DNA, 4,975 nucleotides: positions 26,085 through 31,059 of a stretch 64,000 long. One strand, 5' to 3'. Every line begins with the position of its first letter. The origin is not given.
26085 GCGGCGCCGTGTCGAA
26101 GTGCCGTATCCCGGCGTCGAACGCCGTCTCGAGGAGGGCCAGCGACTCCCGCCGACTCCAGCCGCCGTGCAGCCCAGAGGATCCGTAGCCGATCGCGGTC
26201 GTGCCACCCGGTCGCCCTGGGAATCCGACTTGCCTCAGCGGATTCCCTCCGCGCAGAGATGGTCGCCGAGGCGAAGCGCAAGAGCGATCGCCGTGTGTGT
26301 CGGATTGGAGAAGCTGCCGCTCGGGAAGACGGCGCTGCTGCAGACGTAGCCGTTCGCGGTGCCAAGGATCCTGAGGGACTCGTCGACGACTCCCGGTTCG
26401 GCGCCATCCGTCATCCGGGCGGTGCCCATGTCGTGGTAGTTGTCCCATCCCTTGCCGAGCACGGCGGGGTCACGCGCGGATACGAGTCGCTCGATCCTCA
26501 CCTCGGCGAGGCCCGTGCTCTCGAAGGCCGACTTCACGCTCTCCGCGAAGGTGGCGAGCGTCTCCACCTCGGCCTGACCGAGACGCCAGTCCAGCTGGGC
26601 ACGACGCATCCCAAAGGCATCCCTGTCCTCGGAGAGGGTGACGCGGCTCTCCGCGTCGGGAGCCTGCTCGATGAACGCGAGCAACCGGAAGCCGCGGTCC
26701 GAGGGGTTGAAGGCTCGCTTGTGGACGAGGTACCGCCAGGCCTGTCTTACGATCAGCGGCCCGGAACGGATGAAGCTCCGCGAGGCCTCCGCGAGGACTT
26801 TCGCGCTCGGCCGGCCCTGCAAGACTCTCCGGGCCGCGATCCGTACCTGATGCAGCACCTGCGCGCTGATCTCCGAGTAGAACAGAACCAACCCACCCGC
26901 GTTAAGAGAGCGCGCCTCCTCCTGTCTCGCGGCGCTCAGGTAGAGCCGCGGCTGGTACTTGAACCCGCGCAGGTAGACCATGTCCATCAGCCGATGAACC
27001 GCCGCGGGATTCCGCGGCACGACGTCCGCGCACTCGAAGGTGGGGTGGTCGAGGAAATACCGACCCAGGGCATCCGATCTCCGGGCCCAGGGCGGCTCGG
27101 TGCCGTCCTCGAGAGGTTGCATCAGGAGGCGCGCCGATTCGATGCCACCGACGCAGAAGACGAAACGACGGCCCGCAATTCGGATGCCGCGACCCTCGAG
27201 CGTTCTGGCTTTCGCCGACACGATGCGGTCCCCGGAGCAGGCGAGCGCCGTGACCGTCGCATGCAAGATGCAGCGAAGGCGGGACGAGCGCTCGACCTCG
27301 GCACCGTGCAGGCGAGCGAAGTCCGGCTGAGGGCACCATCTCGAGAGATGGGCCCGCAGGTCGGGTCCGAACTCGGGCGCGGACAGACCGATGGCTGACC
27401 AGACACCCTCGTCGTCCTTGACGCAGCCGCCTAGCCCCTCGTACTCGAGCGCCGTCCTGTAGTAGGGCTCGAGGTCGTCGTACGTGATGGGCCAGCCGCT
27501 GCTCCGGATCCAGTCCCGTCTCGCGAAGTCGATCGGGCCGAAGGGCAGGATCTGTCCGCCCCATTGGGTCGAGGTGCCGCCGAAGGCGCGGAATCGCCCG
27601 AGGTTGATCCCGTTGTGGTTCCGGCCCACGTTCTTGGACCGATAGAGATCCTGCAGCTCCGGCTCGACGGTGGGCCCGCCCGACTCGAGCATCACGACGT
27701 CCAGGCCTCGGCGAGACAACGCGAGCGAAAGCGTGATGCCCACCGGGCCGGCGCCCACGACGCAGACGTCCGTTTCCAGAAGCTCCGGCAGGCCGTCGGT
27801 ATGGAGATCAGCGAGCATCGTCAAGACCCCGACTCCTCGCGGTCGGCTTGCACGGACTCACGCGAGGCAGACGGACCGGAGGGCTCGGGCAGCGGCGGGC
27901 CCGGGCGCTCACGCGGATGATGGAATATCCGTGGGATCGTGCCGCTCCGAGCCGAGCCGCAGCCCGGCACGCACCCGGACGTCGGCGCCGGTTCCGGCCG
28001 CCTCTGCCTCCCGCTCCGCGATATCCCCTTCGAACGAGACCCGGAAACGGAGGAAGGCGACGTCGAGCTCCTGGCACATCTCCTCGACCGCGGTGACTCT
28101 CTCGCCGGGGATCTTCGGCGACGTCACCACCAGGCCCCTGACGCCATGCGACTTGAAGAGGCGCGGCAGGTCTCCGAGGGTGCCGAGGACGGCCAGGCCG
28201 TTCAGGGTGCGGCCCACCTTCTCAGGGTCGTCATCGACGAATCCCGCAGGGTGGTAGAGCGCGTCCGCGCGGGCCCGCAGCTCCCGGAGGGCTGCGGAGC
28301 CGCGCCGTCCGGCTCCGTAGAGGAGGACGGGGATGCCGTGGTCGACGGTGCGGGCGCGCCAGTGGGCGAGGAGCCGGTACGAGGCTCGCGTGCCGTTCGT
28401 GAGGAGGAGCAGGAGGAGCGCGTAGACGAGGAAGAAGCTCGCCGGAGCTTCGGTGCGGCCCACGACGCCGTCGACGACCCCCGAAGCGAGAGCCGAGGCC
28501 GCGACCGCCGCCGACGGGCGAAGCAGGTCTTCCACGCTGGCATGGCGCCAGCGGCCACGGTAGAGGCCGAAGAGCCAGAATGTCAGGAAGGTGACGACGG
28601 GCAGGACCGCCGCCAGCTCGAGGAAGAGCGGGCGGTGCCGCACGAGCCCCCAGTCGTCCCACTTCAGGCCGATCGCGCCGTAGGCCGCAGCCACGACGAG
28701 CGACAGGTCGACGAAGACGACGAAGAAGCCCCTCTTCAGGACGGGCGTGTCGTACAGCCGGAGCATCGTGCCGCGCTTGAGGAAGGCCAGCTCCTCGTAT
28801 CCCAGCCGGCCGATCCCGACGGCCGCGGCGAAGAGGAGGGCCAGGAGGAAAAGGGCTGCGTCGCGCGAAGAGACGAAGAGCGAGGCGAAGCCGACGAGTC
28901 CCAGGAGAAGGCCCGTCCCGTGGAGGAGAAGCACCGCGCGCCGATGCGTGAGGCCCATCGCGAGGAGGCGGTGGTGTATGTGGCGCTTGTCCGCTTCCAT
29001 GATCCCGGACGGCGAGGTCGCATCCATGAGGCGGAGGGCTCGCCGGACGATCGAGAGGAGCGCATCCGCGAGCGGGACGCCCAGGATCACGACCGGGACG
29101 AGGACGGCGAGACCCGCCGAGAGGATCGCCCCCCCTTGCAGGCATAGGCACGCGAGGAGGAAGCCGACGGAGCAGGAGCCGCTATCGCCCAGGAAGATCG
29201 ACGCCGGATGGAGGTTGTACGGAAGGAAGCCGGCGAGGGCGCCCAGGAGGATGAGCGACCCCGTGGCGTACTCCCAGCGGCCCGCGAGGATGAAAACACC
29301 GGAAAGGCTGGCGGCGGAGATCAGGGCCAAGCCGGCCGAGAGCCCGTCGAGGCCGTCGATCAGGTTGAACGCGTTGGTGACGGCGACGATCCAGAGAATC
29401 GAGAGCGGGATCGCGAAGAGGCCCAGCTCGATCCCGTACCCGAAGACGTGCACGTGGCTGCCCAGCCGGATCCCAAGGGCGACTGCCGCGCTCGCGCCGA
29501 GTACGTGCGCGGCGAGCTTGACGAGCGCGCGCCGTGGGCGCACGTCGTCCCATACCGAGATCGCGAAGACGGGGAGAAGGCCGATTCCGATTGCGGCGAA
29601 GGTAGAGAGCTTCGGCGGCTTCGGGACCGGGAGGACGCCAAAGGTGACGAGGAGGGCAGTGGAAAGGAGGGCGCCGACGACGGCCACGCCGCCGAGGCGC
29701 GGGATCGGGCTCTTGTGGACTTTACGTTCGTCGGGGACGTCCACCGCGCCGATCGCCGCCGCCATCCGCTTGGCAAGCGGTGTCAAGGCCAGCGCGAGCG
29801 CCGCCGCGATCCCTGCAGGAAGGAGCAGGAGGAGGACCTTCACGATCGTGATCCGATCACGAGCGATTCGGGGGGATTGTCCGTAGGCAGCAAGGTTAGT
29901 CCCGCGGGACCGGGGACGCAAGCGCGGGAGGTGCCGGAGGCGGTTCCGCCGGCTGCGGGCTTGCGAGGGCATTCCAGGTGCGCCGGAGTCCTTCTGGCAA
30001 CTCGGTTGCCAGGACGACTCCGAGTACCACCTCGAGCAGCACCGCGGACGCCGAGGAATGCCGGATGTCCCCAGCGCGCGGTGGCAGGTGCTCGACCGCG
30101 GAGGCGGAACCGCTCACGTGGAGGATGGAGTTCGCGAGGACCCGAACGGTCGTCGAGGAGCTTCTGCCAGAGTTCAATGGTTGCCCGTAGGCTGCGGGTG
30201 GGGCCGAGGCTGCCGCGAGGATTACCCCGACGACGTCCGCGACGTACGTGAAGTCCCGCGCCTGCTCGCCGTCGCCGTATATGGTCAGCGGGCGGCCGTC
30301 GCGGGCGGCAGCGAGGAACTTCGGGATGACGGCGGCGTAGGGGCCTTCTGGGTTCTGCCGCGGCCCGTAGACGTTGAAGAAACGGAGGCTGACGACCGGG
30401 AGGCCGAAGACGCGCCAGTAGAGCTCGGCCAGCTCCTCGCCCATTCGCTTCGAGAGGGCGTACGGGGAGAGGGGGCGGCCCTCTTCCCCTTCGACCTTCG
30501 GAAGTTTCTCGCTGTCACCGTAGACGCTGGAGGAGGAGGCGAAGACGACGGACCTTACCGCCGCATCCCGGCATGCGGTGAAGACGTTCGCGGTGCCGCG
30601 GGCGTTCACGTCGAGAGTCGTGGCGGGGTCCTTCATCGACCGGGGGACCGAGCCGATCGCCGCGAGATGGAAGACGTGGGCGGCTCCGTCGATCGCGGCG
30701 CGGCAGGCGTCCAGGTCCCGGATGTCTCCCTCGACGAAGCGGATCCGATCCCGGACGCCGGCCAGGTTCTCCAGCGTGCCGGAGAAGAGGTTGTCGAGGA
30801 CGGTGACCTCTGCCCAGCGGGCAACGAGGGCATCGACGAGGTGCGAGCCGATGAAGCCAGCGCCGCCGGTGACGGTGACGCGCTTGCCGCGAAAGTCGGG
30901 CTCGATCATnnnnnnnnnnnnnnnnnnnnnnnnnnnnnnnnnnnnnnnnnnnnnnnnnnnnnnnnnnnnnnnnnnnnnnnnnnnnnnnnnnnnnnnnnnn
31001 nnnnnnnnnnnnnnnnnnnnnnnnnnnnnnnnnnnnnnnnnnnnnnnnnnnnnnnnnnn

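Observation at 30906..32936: Mini-intein inserted at the catalytic cysteine of a glycan-locus UDP-sugar dehydrogenase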

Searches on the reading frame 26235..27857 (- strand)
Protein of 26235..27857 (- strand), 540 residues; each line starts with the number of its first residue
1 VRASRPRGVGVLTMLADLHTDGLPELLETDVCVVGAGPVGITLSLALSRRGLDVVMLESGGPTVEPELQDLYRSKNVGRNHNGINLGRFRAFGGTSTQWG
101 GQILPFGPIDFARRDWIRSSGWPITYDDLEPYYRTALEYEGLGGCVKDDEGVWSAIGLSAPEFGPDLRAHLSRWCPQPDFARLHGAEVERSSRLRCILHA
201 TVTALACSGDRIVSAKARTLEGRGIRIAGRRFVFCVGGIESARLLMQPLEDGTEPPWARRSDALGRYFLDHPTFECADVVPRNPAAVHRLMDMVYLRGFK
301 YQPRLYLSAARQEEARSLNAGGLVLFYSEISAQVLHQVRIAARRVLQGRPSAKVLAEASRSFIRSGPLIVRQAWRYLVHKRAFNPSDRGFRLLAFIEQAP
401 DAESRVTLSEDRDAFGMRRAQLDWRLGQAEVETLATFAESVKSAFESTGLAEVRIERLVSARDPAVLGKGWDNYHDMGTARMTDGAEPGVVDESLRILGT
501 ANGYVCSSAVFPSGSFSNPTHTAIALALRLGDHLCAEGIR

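Call 15: search_protein_families(library=pfam, proteins=[window:26235-27857:-], max_evalue=0.001)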
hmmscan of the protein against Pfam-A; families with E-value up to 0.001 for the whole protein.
window:26235-27857:- (540 aa): 5 families
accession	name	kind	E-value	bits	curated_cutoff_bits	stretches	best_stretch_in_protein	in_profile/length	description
PF05199.19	GMC_oxred_C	-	5.9e-21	75.9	24.6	1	400-527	1-139/139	GMC oxidoreductase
PF01494.25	FAD_binding_3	-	8.2e-07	29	22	1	28-61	1-34/349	FAD binding domain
PF12831.13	FAD_oxidored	-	4.9e-05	23.2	27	0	30-60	1-31/416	FAD dependent oxidoreductase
PF01266.30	DAO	-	8.2e-05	22.7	27.9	1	30-61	1-33/353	FAD dependent oxidoreductase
PF01946.23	Thi4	-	0.00024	20.9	26.2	1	22-59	11-49/235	Thi4 family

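Call 41: search_protein_families(library=ncbifam, proteins=[window:26235-27857:-], max_evalue=1e-10)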
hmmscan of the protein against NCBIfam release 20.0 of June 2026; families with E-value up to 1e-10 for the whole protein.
window:26235-27857:- (540 aa): 0 families

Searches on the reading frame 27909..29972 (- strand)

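Call 15: search_protein_families(library=pfam, proteins=[window:27909-29972:-], max_evalue=0.001)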
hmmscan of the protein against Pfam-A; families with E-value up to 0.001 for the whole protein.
window:27909-29972:- (687 aa): 2 families
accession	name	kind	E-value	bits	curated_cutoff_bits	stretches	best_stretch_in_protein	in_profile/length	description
PF00953.26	Glycos_transf_4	-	9.8e-36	123.6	27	1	127-279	3-158/160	Glycosyl transferase family 4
PF13727.12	CoA_binding_3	-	3.8e-10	40.5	25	1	485-643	20-171/175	CoA-binding domain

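Call 41: search_protein_families(library=ncbifam, proteins=[window:27909-29972:-], max_evalue=1e-10)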
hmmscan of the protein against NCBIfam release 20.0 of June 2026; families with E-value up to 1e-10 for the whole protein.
window:27909-29972:- (687 aa): 5 families
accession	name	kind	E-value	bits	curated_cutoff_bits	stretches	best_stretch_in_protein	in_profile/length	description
TIGR02380.1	ECA_wecA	exception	9.8e-32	110.4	326.05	1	66-376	17-320/346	UDP-N-acetylglucosamine--undecaprenyl-phosphate N-acetylglucosaminephosphotransferase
NF053644.1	MraY_archaea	equivalog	3.3e-21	76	450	1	179-359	174-337/340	pseudomurein biosynthesis MraY family phospho-N-acetylmuramoyl-pentapeptide-transferase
TIGR03025.1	EPS_sugtrans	subfamily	5.3e-17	62.2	295.55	1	421-641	2-219/445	exopolysaccharide biosynthesis polyprenyl glycosylphosphotransferase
TIGR00445.1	mraY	equivalog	1.6e-16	60.7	192.05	1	78-367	24-320/321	phospho-N-acetylmuramoyl-pentapeptide-transferase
TIGR03023.1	WcaJ_sugtrans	equivalog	2.5e-12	46.8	410.75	1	422-640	3-223/453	undecaprenyl-phosphate glucose phosphotransferase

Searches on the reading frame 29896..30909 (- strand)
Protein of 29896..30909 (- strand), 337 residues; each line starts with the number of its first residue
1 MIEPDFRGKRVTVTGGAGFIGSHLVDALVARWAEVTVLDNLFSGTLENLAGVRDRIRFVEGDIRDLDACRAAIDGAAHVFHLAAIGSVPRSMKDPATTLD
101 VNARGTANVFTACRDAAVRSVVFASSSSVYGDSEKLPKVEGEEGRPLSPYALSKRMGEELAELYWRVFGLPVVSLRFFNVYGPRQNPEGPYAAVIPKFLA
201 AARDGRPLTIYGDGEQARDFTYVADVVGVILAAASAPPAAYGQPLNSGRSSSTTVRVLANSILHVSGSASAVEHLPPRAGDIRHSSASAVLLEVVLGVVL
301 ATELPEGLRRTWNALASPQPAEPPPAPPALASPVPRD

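Call 15: search_protein_families(library=pfam, proteins=[window:29896-30867:-], max_evalue=0.001)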
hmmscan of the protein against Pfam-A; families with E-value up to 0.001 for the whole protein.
window:29896-30867:- (323 aa): 7 families
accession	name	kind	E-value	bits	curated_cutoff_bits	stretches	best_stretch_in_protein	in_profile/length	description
PF01370.27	Epimerase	-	3.2e-62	210.5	20.9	1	1-224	5-229/240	NAD dependent epimerase/dehydratase family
PF16363.11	GDP_Man_Dehyd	-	4e-50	171.6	27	1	1-220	4-237/332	GDP-mannose 4,6 dehydratase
PF01073.25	3Beta_HSD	-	2.5e-28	99.4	22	1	1-220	4-229/280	3-beta hydroxysteroid dehydrogenase/isomerase family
PF02719.21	Polysacc_synt_2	-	1.9e-13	50.7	20.2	1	1-258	5-253/293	Polysaccharide biosynthesis protein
PF13460.12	NAD_binding_10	-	4e-11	43.5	27.2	1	1-145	1-129/184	NAD(P)H-binding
PF04321.23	RmlD_sub_bind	-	4.9e-10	39.4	27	1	1-249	7-228/287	RmlD substrate binding domain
PF07993.18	NAD_binding_4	-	1.2e-09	38.2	20.1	1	25-169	44-210/258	Male sterility protein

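Call 41: search_protein_families(library=ncbifam, proteins=[window:29896-30909:-], max_evalue=1e-10)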
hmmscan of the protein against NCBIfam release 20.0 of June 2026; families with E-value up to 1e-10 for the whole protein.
window:29896-30909:- (337 aa): 22 families
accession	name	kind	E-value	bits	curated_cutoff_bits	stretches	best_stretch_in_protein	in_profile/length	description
NF011728.1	PRK15181.1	equivalog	2.8e-58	197.6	760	1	8-311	15-333/348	Vi polysaccharide biosynthesis UDP-N-acetylglucosaminuronic acid C-4 epimerase TviC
TIGR04180.1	EDH_00030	hypoth_equivalog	8.4e-52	176.1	475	1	11-270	1-260/297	NAD-dependent 4,6-dehydratase LegB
TIGR01181.1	dTDP_gluc_dehyt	equivalog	1.4e-43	149.2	365.1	1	11-311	2-307/321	dTDP-glucose 4,6-dehydratase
TIGR01179.1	galE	equivalog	2.4e-43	148.2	262.3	1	11-297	2-306/332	UDP-glucose 4-epimerase GalE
TIGR02197.1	heptose_epim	equivalog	2.4e-35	122.2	274.6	1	12-274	2-268/316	ADP-glyceromanno-heptose 6-epimerase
NF007956.0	PRK10675.1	subfamily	9.8e-27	94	394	1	10-312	2-326/338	UDP-glucose 4-epimerase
NF007582.0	PRK10217.1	equivalog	6.4e-25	88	698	1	9-234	2-240/355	dTDP-glucose 4,6-dehydratase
NF042422.1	oxyalk_red_OleD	equivalog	1.4e-23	83.8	580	1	10-276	2-260/329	2-alkyl-3-oxoalkanoate reductase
NF007490.0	PRK10084.1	subfamily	1.5e-23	83.3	649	1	10-227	2-240/361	dTDP-glucose 4,6-dehydratase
TIGR03466.1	HpnA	hypoth_equivalog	1.3e-19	70.3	367.65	1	10-199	2-189/327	hopanoid-associated sugar epimerase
NF043036.1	ErythonDh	equivalog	1.8e-18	66.8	325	1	10-166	2-165/321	D-erythronate dehydrogenase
NF042423.1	oxyalk_red_Shew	equivalog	5e-18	65.2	580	1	9-234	9-222/331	2-alkyl-3-oxoalkanoate reductase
NF008360.0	PRK11150.1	equivalog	1e-17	64.3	452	1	11-236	2-227/310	ADP-glyceromanno-heptose 6-epimerase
NF052578.1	StrlDmthSdmBMthl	equivalog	2.1e-15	57.3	600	1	12-154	4-138/328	sterol demethylase protein SdmB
TIGR02622.1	CDP_4_6_dhtase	equivalog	3.6e-15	55.9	278.45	1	6-168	2-172/352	CDP-glucose 4,6-dehydratase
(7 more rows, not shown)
